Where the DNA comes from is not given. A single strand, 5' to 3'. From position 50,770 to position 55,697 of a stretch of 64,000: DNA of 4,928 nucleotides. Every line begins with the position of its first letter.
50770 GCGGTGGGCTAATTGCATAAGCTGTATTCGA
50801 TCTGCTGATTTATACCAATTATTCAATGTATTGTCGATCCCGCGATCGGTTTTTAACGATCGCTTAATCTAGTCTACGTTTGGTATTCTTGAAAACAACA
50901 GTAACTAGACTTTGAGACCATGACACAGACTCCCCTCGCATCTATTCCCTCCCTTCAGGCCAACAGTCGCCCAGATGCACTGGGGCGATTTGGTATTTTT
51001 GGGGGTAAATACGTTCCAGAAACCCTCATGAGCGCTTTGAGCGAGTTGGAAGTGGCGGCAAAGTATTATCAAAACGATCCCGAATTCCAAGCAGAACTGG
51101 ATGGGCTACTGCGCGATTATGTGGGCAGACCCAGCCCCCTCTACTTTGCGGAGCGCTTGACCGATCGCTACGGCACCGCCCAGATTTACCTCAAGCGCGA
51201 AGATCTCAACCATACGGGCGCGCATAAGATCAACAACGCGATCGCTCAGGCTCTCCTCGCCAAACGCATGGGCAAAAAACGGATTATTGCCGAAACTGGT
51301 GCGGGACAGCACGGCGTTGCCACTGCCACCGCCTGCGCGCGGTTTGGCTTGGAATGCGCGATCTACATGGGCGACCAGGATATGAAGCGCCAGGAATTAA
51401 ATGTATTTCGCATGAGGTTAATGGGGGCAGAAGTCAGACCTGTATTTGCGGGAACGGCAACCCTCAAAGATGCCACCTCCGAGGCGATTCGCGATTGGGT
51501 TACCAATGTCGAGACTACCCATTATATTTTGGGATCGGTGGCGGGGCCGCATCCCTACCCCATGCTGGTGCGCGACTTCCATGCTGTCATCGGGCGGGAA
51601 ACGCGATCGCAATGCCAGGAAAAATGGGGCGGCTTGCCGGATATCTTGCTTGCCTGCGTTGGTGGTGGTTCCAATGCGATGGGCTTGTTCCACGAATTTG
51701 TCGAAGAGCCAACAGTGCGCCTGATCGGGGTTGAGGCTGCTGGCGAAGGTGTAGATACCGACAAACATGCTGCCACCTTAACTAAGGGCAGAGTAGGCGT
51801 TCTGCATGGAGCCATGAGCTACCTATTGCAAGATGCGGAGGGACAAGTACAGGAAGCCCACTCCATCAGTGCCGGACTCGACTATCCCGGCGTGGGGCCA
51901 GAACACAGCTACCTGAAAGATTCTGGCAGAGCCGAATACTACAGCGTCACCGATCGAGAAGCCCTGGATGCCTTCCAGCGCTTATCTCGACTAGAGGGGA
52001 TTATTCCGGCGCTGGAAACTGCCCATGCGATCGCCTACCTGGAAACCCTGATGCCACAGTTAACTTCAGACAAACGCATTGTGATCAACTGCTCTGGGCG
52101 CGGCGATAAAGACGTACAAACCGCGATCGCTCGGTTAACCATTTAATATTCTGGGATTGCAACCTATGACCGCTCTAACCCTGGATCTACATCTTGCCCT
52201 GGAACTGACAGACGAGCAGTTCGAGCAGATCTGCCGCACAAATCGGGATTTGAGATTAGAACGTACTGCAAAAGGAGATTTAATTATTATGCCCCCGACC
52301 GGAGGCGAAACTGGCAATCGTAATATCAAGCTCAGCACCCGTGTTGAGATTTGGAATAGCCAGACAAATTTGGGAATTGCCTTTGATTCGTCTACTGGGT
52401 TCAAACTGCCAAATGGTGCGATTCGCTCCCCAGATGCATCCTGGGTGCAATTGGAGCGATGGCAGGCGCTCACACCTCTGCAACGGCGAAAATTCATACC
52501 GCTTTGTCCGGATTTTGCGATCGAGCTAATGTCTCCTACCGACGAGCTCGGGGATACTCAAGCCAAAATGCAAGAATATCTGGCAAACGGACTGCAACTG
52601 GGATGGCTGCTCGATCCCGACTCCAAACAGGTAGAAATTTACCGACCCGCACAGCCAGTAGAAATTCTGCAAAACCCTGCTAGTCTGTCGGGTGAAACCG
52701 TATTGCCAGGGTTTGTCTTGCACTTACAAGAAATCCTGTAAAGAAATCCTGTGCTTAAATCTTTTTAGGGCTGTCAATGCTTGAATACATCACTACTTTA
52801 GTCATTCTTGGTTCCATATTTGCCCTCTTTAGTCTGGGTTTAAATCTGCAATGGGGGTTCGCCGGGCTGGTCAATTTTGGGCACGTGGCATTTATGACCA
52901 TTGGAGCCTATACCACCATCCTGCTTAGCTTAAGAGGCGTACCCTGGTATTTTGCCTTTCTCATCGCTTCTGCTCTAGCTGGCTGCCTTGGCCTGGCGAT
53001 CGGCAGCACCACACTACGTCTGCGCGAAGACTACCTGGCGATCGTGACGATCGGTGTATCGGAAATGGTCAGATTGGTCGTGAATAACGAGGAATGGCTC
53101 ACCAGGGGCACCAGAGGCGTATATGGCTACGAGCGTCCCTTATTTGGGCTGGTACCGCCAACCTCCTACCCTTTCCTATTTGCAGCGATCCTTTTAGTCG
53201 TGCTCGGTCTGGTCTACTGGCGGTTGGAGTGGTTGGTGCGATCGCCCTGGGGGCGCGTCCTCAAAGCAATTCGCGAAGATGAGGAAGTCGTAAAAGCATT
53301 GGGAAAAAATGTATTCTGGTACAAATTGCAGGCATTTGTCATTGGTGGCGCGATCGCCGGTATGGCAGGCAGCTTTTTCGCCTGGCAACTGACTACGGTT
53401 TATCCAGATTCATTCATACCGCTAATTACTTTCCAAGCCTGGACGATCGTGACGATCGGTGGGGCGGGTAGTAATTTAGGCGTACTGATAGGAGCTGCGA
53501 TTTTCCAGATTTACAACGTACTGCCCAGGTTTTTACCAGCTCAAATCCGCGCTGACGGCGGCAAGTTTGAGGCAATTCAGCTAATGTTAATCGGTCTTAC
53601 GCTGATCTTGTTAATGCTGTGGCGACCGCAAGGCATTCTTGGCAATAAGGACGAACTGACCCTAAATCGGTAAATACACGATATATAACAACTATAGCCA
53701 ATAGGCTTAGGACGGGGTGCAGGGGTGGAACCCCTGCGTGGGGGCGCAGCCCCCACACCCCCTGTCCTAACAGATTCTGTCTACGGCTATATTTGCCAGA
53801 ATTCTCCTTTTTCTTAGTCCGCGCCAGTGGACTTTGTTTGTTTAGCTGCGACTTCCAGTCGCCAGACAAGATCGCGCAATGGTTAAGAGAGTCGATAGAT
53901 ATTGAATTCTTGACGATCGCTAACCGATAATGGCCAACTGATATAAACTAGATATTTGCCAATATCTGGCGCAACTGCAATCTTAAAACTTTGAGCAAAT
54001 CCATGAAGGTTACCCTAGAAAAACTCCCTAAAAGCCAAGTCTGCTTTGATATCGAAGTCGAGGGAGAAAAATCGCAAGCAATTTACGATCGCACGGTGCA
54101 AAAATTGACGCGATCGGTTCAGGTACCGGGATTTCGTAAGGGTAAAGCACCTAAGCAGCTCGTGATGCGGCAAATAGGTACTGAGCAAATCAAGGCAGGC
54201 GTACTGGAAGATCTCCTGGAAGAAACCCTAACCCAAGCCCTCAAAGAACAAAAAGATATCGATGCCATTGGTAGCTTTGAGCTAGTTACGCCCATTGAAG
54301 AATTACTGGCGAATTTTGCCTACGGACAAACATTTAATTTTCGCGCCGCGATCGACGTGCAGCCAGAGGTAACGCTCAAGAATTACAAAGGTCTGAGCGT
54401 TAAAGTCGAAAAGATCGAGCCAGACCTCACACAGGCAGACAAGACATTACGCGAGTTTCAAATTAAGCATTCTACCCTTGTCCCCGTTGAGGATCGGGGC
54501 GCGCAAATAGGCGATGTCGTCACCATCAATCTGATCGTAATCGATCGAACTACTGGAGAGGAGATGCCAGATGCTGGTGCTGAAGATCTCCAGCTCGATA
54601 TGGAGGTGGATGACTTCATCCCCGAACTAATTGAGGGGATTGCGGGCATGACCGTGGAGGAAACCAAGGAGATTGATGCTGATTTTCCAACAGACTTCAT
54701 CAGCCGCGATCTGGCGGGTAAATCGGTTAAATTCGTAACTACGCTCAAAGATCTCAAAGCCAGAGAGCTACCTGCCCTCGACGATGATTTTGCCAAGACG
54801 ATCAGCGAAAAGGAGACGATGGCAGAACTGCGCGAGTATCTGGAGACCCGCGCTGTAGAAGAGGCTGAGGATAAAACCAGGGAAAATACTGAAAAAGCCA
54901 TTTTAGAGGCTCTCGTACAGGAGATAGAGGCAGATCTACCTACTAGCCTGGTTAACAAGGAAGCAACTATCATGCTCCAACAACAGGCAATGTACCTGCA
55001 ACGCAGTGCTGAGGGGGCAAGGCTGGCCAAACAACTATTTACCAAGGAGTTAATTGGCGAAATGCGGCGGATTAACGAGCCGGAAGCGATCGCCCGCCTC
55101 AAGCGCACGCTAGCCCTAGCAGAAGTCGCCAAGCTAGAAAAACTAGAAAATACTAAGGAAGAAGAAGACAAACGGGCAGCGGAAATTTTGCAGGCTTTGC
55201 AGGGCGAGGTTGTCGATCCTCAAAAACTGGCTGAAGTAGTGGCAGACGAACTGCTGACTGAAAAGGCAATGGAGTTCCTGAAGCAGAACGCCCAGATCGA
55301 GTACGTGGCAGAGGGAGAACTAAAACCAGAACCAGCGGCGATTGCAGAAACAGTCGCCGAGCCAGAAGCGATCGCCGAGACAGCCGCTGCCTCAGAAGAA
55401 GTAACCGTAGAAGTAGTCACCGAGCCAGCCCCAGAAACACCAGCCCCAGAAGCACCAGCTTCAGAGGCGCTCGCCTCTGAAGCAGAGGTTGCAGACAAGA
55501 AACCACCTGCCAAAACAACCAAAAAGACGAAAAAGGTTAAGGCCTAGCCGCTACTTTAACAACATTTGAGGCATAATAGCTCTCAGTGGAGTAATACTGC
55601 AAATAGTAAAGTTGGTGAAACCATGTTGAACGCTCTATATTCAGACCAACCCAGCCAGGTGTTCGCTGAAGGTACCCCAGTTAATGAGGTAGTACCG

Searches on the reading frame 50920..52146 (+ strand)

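Call 37: search_protein_families(library=pfam, proteins=[window:50920-52146:+])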
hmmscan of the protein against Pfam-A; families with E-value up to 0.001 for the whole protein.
window:50920-52146:+ (408 aa): 1 family
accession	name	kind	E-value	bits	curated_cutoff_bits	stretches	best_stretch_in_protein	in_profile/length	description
PF00291.31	PALP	-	1.1e-46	159.9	35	1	69-393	5-295/295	Pyridoxal-phosphate dependent enzyme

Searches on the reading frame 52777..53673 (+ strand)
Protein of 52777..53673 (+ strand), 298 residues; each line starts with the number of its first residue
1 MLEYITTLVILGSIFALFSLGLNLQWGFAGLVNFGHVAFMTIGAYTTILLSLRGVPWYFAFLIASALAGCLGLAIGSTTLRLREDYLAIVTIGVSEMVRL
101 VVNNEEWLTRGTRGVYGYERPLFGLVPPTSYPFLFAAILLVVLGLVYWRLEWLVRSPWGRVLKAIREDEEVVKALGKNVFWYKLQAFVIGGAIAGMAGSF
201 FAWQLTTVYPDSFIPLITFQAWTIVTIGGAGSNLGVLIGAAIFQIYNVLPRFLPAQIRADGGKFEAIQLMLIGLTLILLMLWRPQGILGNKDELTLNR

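Call 37: search_protein_families(library=pfam, proteins=[window:52777-53673:+])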
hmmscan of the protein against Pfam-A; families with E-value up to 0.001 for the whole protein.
window:52777-53673:+ (298 aa): 1 family
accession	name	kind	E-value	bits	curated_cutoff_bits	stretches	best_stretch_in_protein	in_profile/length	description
PF02653.21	BPD_transp_2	-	7e-59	199.6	26.8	1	5-279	2-268/269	Branched-chain amino acid transport system / permease component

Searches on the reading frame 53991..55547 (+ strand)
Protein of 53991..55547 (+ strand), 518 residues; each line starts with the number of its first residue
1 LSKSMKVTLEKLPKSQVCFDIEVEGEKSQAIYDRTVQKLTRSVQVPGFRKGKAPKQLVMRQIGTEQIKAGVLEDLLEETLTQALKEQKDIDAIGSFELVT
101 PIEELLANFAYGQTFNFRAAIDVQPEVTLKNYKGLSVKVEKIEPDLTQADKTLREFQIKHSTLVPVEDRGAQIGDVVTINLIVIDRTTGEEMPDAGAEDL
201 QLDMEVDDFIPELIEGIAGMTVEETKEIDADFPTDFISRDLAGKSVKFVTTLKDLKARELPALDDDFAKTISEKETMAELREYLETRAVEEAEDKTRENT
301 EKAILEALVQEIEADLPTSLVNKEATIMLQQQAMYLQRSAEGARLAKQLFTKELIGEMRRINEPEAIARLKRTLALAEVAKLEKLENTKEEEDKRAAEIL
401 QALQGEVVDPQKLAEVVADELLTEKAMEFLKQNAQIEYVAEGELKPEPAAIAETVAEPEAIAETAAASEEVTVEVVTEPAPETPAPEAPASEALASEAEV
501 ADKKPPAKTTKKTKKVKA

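Call 37: search_protein_families(library=pfam, proteins=[window:53991-55547:+])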
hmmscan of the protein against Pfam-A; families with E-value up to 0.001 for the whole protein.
window:53991-55547:+ (518 aa): 3 families
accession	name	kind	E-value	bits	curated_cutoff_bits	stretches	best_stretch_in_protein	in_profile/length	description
PF05697.18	Trigger_N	-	8.5e-34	117.3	22.2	1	5-154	1-142/144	Bacterial trigger factor protein (TF)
PF05698.19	Trigger_C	-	5.4e-17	62.8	22.7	1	276-431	1-152/162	Bacterial trigger factor protein (TF) C-terminus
PF00254.34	FKBP_C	-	3.8e-05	24.4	21.1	1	169-246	3-81/94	FKBP-type peptidyl-prolyl cis-trans isomerase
